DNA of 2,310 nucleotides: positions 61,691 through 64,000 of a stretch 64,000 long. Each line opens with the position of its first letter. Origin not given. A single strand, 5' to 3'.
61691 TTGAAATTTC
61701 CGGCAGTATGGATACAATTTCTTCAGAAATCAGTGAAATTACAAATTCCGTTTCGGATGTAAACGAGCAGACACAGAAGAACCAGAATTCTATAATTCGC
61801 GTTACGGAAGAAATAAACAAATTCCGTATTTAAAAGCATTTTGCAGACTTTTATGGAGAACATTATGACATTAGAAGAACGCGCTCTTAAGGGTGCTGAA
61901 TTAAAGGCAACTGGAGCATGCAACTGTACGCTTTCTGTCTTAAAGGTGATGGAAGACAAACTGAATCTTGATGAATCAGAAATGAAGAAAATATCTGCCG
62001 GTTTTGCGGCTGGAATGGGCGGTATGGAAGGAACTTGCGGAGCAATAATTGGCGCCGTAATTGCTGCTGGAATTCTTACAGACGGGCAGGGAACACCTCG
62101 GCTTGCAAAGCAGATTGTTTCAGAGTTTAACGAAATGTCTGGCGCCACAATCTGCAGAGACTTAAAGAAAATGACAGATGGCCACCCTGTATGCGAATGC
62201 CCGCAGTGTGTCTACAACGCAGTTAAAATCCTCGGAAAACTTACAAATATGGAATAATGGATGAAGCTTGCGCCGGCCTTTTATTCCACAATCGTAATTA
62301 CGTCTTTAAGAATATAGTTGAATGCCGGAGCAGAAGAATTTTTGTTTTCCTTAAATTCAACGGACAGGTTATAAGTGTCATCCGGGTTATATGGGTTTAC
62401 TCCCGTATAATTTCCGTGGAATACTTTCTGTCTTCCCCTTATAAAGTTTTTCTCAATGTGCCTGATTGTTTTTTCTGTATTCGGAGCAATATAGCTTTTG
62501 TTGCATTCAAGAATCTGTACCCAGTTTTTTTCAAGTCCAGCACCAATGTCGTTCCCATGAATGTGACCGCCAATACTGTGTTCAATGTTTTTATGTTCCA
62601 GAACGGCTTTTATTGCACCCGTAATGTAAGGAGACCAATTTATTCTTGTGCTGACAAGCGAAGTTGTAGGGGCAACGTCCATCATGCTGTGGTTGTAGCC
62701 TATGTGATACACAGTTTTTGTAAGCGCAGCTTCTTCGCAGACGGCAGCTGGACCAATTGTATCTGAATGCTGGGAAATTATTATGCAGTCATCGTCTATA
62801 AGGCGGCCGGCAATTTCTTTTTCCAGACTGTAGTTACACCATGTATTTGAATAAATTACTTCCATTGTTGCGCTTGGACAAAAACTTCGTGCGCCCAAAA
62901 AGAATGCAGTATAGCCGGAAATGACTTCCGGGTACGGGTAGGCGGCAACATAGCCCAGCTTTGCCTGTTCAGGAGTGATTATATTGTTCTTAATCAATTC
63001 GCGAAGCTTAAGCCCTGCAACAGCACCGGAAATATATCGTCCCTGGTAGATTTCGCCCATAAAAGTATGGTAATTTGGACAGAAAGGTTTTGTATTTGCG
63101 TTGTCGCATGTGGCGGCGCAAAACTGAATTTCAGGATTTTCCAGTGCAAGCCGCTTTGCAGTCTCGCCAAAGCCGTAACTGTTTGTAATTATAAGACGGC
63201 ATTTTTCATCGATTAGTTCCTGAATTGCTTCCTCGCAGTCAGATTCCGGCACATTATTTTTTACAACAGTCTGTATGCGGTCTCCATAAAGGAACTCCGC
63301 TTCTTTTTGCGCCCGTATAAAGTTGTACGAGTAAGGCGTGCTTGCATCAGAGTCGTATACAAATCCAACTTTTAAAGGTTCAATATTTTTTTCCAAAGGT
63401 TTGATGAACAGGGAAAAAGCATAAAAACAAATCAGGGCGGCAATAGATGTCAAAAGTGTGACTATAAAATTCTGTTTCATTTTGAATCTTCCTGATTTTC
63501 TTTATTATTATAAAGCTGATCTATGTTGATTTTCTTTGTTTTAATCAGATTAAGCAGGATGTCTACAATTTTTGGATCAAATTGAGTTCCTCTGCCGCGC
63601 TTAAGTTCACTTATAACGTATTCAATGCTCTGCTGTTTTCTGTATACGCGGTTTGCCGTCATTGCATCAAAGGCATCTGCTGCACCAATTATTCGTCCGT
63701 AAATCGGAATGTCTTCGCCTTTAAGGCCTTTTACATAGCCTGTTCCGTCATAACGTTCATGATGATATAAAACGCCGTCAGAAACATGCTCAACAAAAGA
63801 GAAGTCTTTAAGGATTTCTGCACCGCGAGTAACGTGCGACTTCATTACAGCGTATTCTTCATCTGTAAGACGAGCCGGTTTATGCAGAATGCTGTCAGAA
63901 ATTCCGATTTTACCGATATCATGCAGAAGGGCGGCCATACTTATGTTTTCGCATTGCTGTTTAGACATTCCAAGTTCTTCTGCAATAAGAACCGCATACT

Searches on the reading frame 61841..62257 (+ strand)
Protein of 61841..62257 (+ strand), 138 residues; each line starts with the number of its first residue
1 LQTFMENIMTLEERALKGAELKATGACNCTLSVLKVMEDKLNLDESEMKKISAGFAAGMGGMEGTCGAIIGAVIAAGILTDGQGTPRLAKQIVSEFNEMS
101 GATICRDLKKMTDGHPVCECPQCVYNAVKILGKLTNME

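Call 75: search_protein_families(library=pfam, proteins=[window:61841-62257:+], max_evalue=0.001)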
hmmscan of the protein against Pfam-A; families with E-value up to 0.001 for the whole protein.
window:61841-62257:+ (138 aa): 1 family
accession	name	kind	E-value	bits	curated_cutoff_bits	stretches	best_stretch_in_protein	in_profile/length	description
PF09719.15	C_GCAxxG_C_C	-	4.7e-24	85.2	27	1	27-133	1-117/118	Putative redox-active protein (C_GCAxxG_C_C)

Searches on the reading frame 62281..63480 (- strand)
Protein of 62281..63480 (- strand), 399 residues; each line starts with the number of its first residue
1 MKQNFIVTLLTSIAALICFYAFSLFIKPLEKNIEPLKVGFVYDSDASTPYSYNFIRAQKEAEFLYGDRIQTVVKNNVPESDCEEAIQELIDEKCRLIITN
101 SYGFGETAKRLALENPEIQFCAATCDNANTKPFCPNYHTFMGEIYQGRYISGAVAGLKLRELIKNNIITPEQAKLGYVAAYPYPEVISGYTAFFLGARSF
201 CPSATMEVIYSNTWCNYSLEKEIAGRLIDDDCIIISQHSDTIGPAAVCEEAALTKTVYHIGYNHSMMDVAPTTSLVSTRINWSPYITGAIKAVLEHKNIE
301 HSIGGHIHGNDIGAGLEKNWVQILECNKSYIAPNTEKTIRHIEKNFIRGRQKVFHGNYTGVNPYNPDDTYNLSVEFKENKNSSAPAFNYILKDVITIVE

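Call 35: find_encoding_contigs(protein=window:62281-63480:-, flank=10000, max_places=5)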
Protein window:62281-63480:- (399 aa): 1 contig read that carries it; 1 place shown.
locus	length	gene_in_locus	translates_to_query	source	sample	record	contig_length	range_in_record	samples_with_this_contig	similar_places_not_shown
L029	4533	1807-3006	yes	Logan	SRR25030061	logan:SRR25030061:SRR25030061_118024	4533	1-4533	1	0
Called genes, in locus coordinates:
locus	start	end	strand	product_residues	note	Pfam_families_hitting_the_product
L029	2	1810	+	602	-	?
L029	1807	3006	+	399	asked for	PF02608:Bmp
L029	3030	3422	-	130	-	PF09719:C_GCAxxG_C_C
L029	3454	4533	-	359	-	?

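Call 75: search_protein_families(library=pfam, proteins=[window:62281-63480:-], max_evalue=0.001)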
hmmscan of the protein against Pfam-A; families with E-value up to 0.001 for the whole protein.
window:62281-63480:- (399 aa): 1 family
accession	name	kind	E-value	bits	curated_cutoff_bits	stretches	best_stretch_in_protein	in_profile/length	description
PF02608.20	Bmp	-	5e-25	88.5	24.1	1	68-344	33-289/301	ABC transporter substrate-binding protein PnrA-like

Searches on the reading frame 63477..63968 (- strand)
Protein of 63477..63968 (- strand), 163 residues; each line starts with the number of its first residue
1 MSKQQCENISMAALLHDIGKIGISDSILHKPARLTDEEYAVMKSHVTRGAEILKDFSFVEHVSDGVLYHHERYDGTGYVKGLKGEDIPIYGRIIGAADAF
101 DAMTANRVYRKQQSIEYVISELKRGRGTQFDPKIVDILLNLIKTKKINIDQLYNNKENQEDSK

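Call 75: search_protein_families(library=pfam, proteins=[window:63477-63968:-], max_evalue=0.001)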
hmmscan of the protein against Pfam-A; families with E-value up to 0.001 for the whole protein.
window:63477-63968:- (163 aa): 2 families
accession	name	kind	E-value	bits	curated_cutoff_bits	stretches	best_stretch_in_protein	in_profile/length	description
PF13487.12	HD_5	-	2.5e-34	118.9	27.2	1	1-134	34-170/170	HD domain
PF01966.28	HD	-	2.2e-20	73.5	22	1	9-103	27-116/116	HD domain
